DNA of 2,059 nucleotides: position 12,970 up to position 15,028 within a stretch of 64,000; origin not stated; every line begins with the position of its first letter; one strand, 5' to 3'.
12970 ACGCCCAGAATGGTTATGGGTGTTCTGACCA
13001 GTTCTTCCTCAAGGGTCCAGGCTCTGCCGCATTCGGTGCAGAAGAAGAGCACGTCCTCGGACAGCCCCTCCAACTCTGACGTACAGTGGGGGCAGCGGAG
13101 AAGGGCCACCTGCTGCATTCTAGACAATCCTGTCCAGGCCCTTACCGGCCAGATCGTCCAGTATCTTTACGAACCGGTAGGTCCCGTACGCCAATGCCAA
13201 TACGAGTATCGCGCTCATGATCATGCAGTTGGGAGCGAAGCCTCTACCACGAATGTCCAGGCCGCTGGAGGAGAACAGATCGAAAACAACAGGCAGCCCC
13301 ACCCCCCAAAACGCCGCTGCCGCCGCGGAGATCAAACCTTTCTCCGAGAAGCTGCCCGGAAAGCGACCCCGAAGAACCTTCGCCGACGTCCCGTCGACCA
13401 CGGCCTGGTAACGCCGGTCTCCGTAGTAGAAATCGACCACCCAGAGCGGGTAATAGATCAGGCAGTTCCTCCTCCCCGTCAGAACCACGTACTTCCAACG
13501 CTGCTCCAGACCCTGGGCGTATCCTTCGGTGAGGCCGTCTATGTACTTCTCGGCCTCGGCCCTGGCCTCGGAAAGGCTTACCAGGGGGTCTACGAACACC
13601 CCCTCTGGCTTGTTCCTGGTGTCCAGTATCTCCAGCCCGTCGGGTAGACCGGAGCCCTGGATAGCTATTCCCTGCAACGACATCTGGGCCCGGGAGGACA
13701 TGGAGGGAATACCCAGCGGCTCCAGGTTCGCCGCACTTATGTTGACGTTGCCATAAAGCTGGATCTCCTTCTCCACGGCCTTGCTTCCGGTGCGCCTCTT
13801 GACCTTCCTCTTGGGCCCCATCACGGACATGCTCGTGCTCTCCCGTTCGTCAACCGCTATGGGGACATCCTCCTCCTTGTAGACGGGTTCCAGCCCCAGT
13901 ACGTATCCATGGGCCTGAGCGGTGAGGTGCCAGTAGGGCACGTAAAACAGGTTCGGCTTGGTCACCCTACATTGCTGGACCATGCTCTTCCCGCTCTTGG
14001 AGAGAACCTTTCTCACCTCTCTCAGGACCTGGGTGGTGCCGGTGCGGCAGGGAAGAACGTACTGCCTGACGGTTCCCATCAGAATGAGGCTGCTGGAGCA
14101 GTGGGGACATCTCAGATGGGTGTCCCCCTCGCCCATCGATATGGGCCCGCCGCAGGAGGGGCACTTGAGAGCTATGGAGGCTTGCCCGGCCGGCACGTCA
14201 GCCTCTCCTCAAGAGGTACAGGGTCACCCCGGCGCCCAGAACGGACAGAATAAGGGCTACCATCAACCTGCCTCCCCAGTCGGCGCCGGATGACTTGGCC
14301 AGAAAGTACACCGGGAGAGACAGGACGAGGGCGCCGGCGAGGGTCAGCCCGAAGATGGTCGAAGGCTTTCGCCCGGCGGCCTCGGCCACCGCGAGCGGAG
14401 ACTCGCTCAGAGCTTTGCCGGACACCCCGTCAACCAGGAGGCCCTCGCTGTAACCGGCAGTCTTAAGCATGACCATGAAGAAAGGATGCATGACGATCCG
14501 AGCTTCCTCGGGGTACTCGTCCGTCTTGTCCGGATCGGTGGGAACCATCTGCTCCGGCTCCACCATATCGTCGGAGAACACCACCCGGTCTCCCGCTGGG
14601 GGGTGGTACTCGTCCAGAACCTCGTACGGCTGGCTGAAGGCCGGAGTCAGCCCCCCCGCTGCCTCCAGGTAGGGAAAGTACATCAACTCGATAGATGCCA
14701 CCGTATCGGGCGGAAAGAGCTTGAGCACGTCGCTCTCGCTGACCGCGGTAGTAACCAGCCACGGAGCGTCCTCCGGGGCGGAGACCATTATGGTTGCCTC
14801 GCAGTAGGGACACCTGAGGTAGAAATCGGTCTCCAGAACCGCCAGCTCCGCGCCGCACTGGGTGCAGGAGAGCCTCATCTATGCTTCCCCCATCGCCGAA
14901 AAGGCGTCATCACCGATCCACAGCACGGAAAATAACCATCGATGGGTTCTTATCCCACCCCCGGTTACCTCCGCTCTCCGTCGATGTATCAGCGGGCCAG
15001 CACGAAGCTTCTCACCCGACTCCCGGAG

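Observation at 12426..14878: Trio of co-oriented, tightly coupled paralogous zinc-ribbon proteins immediately upstream of yebC-ruvCAB-queH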

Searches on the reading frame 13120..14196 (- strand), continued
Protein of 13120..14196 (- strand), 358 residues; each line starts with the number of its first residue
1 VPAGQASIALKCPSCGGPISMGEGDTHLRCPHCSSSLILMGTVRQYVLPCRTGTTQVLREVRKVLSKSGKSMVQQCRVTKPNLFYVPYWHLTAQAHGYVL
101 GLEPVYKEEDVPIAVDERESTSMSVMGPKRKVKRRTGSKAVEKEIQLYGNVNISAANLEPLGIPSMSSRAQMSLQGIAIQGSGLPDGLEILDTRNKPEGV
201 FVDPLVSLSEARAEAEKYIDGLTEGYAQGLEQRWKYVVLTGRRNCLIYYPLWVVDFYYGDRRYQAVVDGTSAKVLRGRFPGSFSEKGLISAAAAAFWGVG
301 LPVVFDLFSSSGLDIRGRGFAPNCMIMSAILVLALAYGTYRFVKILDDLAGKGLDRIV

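Call 59: find_related_loci(query=A3, collection=metagenome_contigs, flank=6000)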
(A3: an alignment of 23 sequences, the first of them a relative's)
Query A3 (334 aa) in metagenome_contigs; peptide patterns used: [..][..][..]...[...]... (x = any residue, [..] = any of these).
494 stretches matched a pattern; 476 encode a relative of the query (tblastn E <= 1e-3); the best 80 are kept; 80 distinct loci.
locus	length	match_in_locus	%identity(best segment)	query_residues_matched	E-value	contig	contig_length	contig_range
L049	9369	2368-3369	80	1-334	0e+0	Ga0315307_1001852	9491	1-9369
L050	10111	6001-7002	80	1-334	0e+0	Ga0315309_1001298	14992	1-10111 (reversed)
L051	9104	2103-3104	78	1-334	2e-177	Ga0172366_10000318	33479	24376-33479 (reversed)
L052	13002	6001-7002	78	1-334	2e-177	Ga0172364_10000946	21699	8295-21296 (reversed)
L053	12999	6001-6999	67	1-333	2e-156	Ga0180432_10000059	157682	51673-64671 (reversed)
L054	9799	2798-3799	100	1-334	0e+0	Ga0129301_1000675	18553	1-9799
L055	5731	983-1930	50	5-315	1e-100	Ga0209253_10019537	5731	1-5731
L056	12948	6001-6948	49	5-315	2e-99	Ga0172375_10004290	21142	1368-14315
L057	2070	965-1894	50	5-315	5e-103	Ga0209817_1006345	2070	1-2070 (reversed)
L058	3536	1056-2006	45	2-313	2e-93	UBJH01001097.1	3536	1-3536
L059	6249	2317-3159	49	2-279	5e-91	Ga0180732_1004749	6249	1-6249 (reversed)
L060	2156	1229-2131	43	1-311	4e-87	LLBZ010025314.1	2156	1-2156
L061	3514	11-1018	41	5-331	1e-81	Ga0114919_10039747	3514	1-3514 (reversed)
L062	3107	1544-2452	40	1-309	6e-80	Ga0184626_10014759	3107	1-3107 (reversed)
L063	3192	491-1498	40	5-331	5e-79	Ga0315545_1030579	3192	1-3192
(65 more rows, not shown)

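Call 90: find_encoding_contigs(protein=P0197, flank=6000, max_places=2)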
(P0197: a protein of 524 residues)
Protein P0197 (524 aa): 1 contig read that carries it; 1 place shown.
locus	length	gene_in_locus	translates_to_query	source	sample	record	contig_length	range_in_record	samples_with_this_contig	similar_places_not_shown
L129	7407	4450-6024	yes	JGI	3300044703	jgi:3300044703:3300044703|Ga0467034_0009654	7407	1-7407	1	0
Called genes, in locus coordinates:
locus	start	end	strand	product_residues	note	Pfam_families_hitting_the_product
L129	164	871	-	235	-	-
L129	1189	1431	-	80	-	PF18993:Rv0078B (weak)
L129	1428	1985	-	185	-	PF09970:DUF2204 (faint)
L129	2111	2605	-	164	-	PF12172:zf-ChsH2 (weak), PF01796:OB_ChsH2_C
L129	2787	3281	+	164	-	-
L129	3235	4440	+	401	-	PF13421:Band_7_1, PF01145:Band_7, PF17032:Zn_ribbon_15 (faint), PF13240:Zn_Ribbon_1 (faint), PF18912:DZR_2 (faint), PF12773:DZR, PF13248:Zn_ribbon_3 (faint)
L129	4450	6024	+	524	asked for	-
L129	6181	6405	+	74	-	-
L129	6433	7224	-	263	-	PF02567:PhzC-PhzF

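Call 91: find_encoding_contigs(protein=P0156, flank=6000, max_places=2)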
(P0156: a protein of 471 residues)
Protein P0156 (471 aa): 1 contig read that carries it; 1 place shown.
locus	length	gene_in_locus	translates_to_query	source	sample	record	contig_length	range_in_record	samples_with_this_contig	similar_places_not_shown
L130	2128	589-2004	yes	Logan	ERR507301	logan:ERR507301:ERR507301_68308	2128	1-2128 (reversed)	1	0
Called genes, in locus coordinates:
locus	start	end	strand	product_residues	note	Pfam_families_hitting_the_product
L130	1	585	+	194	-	?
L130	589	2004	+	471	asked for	-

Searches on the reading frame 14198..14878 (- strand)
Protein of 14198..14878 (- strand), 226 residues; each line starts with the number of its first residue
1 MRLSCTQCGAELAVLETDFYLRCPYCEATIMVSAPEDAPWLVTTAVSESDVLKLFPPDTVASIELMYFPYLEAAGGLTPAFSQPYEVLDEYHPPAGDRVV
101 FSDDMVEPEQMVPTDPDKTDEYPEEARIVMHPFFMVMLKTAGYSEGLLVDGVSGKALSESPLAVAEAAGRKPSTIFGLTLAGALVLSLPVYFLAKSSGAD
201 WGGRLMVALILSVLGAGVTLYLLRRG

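Call 3: search_protein_families(library=pfam, proteins=[window:14198-14878:-], max_evalue=1)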
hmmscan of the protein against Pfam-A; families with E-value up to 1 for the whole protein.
window:14198-14878:- (226 aa): 9 families
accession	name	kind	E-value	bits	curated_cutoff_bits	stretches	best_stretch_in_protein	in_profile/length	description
PF21344.3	Zn_ribbon_LysW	-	0.00048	20.1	27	1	4-18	23-37/46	Alpha-aminoadipate carrier protein LysW-like, globular domain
PF23548.1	Zn_ribbon_FGT1_2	-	0.0054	16.7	27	0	2-14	20-32/35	FORGETTER1 second zinc ribbon domain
PF23454.1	Zn_ribbon_Brz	-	0.0086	17.1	27.9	1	20-39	5-24/58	Transcriptional regulator Brz zinc beta ribbon domain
PF08792.16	A2L_zn_ribbon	-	0.013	15.6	22.9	1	5-29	6-30/33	A2L zinc ribbon domain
PF12773.13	DZR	-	0.067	13.8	27.3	1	4-31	14-35/45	Double zinc ribbon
PF07295.17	DUF1451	-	0.071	13.7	26.1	1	3-29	114-140/146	Zinc-ribbon containing domain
PF07754.17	HVO_2753_ZBP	-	0.16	12.3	33.2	1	5-30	1-27/46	Small zinc finger protein HVO_2753-like, Zn-binding pocket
PF01155.25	HypA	-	0.27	11.7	28.9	1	2-29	70-95/112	Hydrogenase/urease nickel incorporation, metallochaperone, hypA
PF05810.19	NinF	-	0.54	10.7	27.5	1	5-17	2-14/25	NinF protein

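Call 4: search_protein_families(library=ncbifam, proteins=[window:14198-14878:-], max_evalue=1)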
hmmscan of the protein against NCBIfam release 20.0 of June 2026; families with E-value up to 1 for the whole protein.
window:14198-14878:- (226 aa): 4 families
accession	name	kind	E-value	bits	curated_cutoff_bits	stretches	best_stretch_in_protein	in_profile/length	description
NF001607.0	PRK00398.1-4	equivalog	0.0009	18.9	89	1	5-31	12-39/53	DNA-directed RNA polymerase subunit P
NF011481.0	PRK14890.1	equivalog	0.0074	16.3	61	1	4-31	11-38/61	putative Zn-ribbon RNA-binding protein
TIGR02098.1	MJ0042_CXXC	domain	0.051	13.3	20.9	0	20-33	2-15/38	MJ0042-type zinc finger domain-containing protein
NF041795.1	Brz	equivalog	0.14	12.6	100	0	21-38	6-23/60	transcriptional regulator Brz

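Call 5: search_protein_families(library=padloc, proteins=[window:14198-14878:-], max_evalue=1)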
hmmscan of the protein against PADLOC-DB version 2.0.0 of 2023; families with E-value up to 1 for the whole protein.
window:14198-14878:- (226 aa): 1 family
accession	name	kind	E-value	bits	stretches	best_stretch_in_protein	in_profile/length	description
PDLC01388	Cas7b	-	0.039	11.5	1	82-112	191-221/264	CAS-I-B; effector_G7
